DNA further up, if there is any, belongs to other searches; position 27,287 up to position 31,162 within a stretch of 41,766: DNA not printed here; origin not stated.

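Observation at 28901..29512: IleRS with an in-frame histidine-phosphatase (PGAM-type) domain nested inside its zinc knuckle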

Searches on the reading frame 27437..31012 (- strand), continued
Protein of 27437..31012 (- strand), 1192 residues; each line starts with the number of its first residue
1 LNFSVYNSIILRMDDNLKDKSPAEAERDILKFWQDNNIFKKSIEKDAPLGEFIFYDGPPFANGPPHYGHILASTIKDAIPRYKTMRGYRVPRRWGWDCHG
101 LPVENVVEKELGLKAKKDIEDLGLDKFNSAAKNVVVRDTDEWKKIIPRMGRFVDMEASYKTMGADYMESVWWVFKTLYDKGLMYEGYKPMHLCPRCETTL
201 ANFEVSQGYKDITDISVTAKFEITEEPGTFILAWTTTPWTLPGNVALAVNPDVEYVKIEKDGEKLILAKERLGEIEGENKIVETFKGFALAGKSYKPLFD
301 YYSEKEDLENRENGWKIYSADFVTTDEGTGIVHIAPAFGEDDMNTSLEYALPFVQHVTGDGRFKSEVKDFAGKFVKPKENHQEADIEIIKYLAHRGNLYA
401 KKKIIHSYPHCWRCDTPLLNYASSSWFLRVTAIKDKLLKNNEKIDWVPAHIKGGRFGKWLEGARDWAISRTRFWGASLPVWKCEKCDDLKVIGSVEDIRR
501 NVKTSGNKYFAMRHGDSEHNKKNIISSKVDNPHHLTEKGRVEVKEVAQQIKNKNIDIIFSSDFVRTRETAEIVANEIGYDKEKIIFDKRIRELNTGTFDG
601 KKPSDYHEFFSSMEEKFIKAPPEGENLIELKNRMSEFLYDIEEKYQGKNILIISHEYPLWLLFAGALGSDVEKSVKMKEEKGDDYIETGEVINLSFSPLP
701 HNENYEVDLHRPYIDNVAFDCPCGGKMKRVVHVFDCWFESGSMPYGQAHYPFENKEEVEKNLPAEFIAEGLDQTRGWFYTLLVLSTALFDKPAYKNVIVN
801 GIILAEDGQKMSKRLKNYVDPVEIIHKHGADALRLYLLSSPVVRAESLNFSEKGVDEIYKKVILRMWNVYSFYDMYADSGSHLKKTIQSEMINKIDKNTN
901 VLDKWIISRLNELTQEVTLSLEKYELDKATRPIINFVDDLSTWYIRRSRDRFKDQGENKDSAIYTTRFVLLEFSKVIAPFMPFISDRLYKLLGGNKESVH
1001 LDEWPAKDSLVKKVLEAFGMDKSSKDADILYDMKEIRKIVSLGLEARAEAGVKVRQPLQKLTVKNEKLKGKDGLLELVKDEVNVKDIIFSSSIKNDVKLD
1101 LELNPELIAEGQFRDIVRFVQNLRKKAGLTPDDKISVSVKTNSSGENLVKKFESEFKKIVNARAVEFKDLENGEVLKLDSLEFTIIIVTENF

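Call 35: predict_structure(alignment_id=A3)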
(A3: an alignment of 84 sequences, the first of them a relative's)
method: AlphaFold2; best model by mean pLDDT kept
length: 1180 residues; sequences in the alignment: 84
mean_pLDDT: 88.6   pTM: 0.83
mean pLDDT of the five models: 88.6, 88.2, 88.0, 85.6, 83.4
residues with pLDDT >= 90: 696; 70-90: 414; 50-70: 68; < 50: 2
segments of 3 or more residues with pLDDT < 50: none
pLDDT, mean of each block of 10 residues (from residue 1): 74 91 91 90 72 84 93 91 59 82 81 89 80 87 69 92 97 91 79 80 95 95 94 96 93 94 87 93 95 92 95 90 93 93 91 94 91 96 94 89 87 94 97 95 91 88 91 93 91 89 94 91 95 92 95 96 94 96 94 92 94 96 95 94 96 94 90 90 92 93 92 93 86 90 90 91 87 96 94 78 73 93 95 91 95 93 69 58 68 90 94 95 94 87 80 90 96 93 90 74 67 72 89 87 88 86 87 90 87 85 88 81 89 88 85 86 87 79
secondary structure, 60 per line:
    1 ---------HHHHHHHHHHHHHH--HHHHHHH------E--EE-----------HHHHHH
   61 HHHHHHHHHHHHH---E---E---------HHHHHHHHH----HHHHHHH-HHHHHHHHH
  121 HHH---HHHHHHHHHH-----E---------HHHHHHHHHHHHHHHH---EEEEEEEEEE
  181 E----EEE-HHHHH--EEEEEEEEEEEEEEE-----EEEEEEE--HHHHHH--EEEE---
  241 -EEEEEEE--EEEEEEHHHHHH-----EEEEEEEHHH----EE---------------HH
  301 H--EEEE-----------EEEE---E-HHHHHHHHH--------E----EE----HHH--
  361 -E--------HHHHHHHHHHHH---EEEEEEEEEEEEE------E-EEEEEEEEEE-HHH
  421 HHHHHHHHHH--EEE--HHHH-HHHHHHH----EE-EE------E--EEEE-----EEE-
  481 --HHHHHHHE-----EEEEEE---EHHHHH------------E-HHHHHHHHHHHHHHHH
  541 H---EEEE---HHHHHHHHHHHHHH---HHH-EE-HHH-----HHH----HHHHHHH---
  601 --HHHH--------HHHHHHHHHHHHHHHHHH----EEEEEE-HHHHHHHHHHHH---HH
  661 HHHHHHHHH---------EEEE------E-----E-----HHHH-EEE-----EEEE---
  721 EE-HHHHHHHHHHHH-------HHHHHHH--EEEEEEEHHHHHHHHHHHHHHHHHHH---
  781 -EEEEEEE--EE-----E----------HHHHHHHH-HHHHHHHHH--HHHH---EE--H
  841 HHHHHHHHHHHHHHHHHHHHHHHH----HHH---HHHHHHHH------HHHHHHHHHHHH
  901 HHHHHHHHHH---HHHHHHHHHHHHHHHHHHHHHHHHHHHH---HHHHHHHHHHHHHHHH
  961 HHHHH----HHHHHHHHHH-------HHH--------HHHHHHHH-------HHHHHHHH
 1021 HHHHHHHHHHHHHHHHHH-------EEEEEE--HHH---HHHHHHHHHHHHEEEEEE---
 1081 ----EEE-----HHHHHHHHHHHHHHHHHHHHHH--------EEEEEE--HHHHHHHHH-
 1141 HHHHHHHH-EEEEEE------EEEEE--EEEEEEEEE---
elements in order (helices of 4 or more, strands of 3 or more residues): H10-23 H26-32 H55-73 H91-99 H104-110 H112-123 H127-136 H152-167 E171-181 E186-188 H190-194 E197-211 E217-223 H226-231 E234-237 E242-248 E251-256 H257-262 E268-274 E304-307 E319-322 H328-336 H371-382 E386-398 E407-416 H418-430 E433-435 H438-441 H443-449 E468-471 E477-479 H483-489 E496-501 H506-510 H525-541 E545-548 H552-565 H591-597 H603-606 H615-632 E637-642 H644-655 H659-669 E679-682 H701-704 E706-708 E714-717 H724-735 H743-749 E752-758 H759-777 E782-788 H809-816 H818-826 H829-832 H840-864 H875-882 H889-910 H914-941 H945-965 H970-979 H998-1005 H1013-1038 E1046-1051 H1060-1071 E1072-1077 E1085-1087 H1093-1114 E1123-1128 H1131-1139 H1141-1148 E1150-1155 E1162-1166 E1169-1177

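Call 41: fold_search(model_id=the predicted structure, library=pdb)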
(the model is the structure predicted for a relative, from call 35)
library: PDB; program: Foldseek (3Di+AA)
matches with E <= 10: 830; with E <= 0.001: 477
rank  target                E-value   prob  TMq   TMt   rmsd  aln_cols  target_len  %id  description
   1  8c8v                  4.2e-88  1.00  0.71  0.81   5.5      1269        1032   32  Priestia megaterium mupirocin-resistant isoleucyl-tRNA synthetase 2 with a fully-resolved C-terminal tRNA-binding domain (released 2023-08-16)
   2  8c8w                  1.2e-87  1.00  0.71  0.80   5.8      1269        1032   32  Priestia megaterium mupirocin hyper-resistant HIGH motif mutant of type 2 isoleucyl-tRNA synthetase complexed with an is (released 2023-08-16)
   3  8c9d                  2.3e-87  1.00  0.71  0.80   5.4      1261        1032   32  Priestia megaterium W130Q mutant of type 2 isoleucyl-tRNA synthetase complexed with an isoleucyl-adenylate analogue (released 2023-08-16)
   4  8c8u                  1.6e-85  1.00  0.70  0.79   5.9      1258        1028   32  Priestia megaterium mupirocin-resistant isoleucyl-tRNA synthetase 2 complexed with mupirocin (released 2023-08-23)
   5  8wnd_A                1.5e-78  1.00  0.69  0.77   5.8      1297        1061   30  Crystal structure of Saccharomyces cerevisiae isoleucyl-tRNA synthetase in complex with tRNA(Ile) and isoleucine (released 2024-10-09)
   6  8z1p_A                1.3e-76  1.00  0.68  0.75   6.8      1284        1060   31  Crystal structure of Saccharomyces cerevisiae isoleucyl-tRNA synthetase in complex with a mimic tRNA(Met) and isoleuci (released 2024-12-18)
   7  7d5c                  1.9e-76  1.00  0.68  0.87   4.6      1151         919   33  IleRS in complex with a tRNA site inhibitor (released 2021-02-24)
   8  9wqt                  1.1e-75  1.00  0.68  0.87   4.6      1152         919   33  Crystal structure of Saccharomyces cerevisiae isoleucyl-tRNA synthetase in complex with reveromycin A and isoleucine (released 2026-04-08)
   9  9wqs                  1.2e-74  1.00  0.68  0.87   4.6      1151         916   33  Crystal structure of Saccharomyces cerevisiae isoleucyl-tRNA synthetase in complex with reveromycin A and isoleucine (released 2026-04-08)
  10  8wnd_B                8.0e-74  1.00  0.67  0.84   5.4      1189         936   33  Crystal structure of Saccharomyces cerevisiae isoleucyl-tRNA synthetase in complex with tRNA(Ile) and isoleucine (released 2024-10-09)
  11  6ldk                  2.3e-69  1.00  0.58  0.82   4.9      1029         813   34  Isoleucyl-tRNA synthetase from Candida albicans complexed with a isoleucyl-adenylate (released 2020-11-04)
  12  1ile                  6.3e-68  1.00  0.64  0.90   3.5      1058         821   34  ISOLEUCYL-TRNA SYNTHETASE (released 1999-04-13)
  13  8c9e                  3.3e-54  1.00  0.60  0.76   8.5      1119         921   22  Priestia megaterium mupirocin-sensitive isoleucyl-tRNA synthetase 1 complexed with an isoleucyl-adenylate analogue (released 2023-08-16)
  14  8c9f                  3.8e-54  1.00  0.61  0.76   8.9      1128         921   22  Priestia megaterium inactive HIGH motif mutant of type1 isoleucyl-tRNA synthetase complexed with an isoleucyl-adenylate  (released 2023-08-16)
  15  1qu2_A                4.3e-47  1.00  0.59  0.74   8.1      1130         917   21  INSIGHTS INTO EDITING FROM AN ILE-TRNA SYNTHETASE STRUCTURE WITH TRNA(ILE) AND MUPIROCIN (released 1999-08-31)
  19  1qu3_A                7.2e-46  1.00  0.55  0.71  11.7      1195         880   20  INSIGHTS INTO EDITING FROM AN ILE-TRNA SYNTHETASE STRUCTURE WITH TRNA(ILE) AND MUPIROCIN (released 1999-08-31)
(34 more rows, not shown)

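Call 68: search_protein_families(library=pfam, proteins=[P0179, P0160, P0170], max_evalue=0.001)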
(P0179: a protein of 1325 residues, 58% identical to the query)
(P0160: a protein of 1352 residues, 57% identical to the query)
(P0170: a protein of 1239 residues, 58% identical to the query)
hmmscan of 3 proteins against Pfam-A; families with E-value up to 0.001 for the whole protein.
P0179 (1325 aa): 8 families
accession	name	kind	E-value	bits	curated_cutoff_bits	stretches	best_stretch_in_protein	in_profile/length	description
PF00133.28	tRNA-synt_1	-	2.4e-131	438.8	22.7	2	24-663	2-273/414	tRNA synthetases class I (I, L, M and V)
PF08264.19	Anticodon_1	-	2.9e-32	112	25.1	1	1050-1193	1-144/148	Anticodon-binding domain of tRNA ligase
PF00300.27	His_Phos_1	-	3.3e-32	112.2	21.7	1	664-827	2-164/194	Histidine phosphatase superfamily (branch 1)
PF19302.4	DUF5915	-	1.9e-17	63.9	27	1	1232-1323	102-193/195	Domain of unknown function (DUF5915)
PF09334.17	tRNA-synt_1g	-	4.9e-15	55.6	20.1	2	54-116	8-69/391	tRNA synthetases class I (M)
PF13302.13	Acetyltransf_3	-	1.9e-14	55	25.4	1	285-415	1-137/138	Acetyltransferase (GNAT) domain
PF00583.31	Acetyltransf_1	-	1.1e-08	35.8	20.7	1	322-414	23-115/116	Acetyltransferase (GNAT) family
PF01406.26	tRNA-synt_1e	-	9.3e-07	28.9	27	1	941-1014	229-299/301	tRNA synthetases class I (C) catalytic domain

P0160 (1352 aa): 7 families
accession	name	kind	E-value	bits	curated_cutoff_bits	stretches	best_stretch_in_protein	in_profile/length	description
PF00133.28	tRNA-synt_1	-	3.3e-140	467.9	22.7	2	6-674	2-269/414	tRNA synthetases class I (I, L, M and V)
PF00300.27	His_Phos_1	-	1.5e-33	116.5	21.7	1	680-847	2-167/194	Histidine phosphatase superfamily (branch 1)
PF08264.19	Anticodon_1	-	3.2e-30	105.4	25.1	1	1072-1215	1-145/148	Anticodon-binding domain of tRNA ligase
PF19302.4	DUF5915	-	3.3e-19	69.6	27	1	1258-1350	102-194/195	Domain of unknown function (DUF5915)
PF09334.17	tRNA-synt_1g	-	4e-19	69.1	20.1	2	36-182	8-135/391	tRNA synthetases class I (M)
PF01406.26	tRNA-synt_1e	-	2.8e-05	24.1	27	1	955-1025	228-295/301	tRNA synthetases class I (C) catalytic domain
PF13603.12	tRNA-synt_1_2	-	0.0003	20.8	25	1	486-531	99-144/185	Leucyl-tRNA synthetase, editing domain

P0170 (1239 aa): 6 families
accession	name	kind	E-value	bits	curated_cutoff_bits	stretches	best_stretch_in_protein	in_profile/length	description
PF00133.28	tRNA-synt_1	-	5.3e-129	431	22.7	2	17-505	2-254/414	tRNA synthetases class I (I, L, M and V)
PF00300.27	His_Phos_1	-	1.9e-31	109.7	21.7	1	542-704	2-166/194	Histidine phosphatase superfamily (branch 1)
PF08264.19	Anticodon_1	-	2.9e-31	108.8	25.1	1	938-1103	1-144/148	Anticodon-binding domain of tRNA ligase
PF09334.17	tRNA-synt_1g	-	1.1e-19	70.9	20.1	2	54-200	8-135/391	tRNA synthetases class I (M)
PF19302.4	DUF5915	-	2.4e-17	63.6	27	1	1143-1238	102-194/195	Domain of unknown function (DUF5915)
PF01406.26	tRNA-synt_1e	-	0.00019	21.3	27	1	825-897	228-297/301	tRNA synthetases class I (C) catalytic domain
